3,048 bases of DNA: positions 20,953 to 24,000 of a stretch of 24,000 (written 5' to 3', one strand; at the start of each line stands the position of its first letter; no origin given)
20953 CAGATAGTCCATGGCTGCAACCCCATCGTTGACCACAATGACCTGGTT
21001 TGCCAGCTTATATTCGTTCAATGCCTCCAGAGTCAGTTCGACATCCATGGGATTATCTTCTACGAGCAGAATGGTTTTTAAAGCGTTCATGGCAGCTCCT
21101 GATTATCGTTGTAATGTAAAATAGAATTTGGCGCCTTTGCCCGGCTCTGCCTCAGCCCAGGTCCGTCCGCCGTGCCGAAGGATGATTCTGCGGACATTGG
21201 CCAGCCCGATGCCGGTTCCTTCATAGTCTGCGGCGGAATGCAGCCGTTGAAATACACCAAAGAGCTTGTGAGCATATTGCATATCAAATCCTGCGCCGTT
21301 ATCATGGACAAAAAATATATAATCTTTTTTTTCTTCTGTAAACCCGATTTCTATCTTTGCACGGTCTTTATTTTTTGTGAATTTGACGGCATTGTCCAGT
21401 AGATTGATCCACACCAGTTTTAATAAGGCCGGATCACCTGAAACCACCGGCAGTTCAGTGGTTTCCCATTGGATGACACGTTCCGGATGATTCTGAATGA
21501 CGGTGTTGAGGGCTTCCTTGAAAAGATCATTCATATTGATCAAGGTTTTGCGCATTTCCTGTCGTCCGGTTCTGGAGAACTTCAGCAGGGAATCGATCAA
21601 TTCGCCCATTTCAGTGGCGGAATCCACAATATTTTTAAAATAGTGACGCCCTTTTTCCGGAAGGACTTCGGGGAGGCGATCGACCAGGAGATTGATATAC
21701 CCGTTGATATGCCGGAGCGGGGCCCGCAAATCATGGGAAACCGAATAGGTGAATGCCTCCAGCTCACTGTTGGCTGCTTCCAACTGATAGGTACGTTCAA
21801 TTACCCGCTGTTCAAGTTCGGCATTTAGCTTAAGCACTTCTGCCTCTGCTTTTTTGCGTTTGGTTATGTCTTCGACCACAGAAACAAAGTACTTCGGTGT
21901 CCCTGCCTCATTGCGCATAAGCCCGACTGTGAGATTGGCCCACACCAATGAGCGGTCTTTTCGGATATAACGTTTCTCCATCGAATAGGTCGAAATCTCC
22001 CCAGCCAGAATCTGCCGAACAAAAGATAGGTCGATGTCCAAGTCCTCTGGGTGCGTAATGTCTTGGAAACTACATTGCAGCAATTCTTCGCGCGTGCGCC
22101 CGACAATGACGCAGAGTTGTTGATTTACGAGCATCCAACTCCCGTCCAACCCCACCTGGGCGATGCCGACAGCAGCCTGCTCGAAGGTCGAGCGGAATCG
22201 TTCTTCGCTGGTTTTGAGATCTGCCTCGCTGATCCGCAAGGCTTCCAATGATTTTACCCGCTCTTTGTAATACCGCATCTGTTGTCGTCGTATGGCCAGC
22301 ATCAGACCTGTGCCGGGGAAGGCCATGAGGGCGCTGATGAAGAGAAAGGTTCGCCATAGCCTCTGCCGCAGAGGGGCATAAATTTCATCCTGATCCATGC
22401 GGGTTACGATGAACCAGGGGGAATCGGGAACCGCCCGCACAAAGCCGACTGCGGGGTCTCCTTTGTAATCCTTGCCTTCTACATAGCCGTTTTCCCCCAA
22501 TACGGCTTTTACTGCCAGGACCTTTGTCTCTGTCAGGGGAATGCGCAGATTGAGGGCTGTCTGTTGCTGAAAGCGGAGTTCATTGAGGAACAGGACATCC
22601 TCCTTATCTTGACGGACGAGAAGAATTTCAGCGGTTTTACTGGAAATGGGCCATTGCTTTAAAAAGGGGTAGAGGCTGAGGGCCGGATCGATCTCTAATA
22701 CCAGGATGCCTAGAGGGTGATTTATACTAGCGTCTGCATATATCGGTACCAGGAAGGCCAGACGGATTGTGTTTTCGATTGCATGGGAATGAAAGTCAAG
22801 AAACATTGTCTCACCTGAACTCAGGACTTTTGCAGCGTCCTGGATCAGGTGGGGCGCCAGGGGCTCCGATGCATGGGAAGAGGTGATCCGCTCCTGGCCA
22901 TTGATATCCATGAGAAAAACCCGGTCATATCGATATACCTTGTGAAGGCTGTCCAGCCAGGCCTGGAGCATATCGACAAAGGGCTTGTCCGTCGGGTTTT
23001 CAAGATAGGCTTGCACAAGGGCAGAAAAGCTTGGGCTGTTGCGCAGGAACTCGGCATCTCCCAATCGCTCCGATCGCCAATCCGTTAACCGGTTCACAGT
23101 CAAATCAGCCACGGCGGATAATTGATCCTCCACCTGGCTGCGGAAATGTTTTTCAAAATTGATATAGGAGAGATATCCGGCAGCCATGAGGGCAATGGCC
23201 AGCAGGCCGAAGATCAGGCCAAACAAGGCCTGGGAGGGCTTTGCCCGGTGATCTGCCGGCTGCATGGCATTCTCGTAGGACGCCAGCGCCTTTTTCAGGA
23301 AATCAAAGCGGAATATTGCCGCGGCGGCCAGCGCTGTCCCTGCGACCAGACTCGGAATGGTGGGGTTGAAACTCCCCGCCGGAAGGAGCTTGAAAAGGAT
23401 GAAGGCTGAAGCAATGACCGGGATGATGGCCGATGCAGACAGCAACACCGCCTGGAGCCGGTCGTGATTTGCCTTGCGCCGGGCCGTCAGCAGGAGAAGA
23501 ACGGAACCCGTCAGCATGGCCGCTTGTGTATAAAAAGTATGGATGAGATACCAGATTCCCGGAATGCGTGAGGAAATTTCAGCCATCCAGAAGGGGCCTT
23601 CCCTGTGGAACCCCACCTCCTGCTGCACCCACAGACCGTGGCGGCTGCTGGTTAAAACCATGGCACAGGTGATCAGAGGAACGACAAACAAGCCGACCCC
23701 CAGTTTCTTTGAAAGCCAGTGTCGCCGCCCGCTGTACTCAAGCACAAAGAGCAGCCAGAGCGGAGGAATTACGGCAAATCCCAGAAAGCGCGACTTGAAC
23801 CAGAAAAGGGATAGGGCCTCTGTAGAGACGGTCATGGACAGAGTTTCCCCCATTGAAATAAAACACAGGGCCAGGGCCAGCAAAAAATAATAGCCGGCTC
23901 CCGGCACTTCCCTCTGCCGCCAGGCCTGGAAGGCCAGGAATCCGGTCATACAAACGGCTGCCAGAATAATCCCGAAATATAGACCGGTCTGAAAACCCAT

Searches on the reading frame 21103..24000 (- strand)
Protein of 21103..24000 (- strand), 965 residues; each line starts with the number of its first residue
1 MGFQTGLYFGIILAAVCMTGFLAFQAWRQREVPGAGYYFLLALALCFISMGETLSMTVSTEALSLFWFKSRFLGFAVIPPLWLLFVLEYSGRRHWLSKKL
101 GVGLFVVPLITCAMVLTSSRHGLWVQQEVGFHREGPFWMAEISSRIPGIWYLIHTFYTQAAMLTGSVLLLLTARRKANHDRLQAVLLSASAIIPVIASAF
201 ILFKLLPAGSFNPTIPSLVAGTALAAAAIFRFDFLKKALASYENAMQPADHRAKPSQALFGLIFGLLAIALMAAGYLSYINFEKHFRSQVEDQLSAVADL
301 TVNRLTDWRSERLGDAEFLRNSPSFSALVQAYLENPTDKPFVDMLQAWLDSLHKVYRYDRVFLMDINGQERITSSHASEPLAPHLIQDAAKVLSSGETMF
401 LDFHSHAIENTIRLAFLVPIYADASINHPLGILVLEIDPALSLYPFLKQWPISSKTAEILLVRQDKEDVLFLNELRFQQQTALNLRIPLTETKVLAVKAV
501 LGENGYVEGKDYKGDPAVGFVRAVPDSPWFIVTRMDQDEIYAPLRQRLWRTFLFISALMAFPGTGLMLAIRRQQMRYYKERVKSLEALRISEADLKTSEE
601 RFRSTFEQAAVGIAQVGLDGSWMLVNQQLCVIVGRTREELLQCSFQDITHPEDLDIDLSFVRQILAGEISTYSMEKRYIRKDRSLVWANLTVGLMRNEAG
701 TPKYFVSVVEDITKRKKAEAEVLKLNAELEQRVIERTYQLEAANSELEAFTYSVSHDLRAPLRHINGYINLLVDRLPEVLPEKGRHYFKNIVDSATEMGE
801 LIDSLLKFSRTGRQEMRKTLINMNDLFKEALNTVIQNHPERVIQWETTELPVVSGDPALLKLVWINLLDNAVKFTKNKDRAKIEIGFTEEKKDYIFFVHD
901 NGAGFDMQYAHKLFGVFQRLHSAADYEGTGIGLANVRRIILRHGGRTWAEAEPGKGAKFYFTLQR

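Call 39: search_protein_families(library=pfam, proteins=[window:21103-24000:-], max_evalue=0.001)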
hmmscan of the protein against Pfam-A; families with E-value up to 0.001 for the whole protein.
window:21103-24000:- (965 aa): 9 families
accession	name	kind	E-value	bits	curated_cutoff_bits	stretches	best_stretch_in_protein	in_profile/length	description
PF16927.11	HisKA_7TM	-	5e-48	164.3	28.6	1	12-236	2-221/224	N-terminal 7TM region of histidine kinase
PF02518.31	HATPase_c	-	2.4e-22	79.9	26.4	1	855-964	1-108/111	Histidine kinase-, DNA gyrase B-, and HSP90-like ATPase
PF00512.31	HisKA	-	8.6e-11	42.2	26.9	1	748-811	3-63/66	His Kinase A (phospho-acceptor) domain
PF08447.18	PAS_3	-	1e-09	39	25.6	1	625-709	4-89/89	PAS fold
PF13426.13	PAS_9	-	3.1e-09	37.5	27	1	618-714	9-103/103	PAS domain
PF00989.32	PAS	-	5.1e-09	36.6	22.6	1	600-712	1-113/113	PAS fold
PF08448.16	PAS_4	-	1.9e-07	31.7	23.1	1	606-716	1-109/110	PAS fold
PF02743.24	dCache_1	-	1.2e-05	25.4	45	1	286-533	3-239/240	Cache domain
PF14501.12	HATPase_c_5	-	5.6e-05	23.4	22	1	863-947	9-86/102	GHKL domain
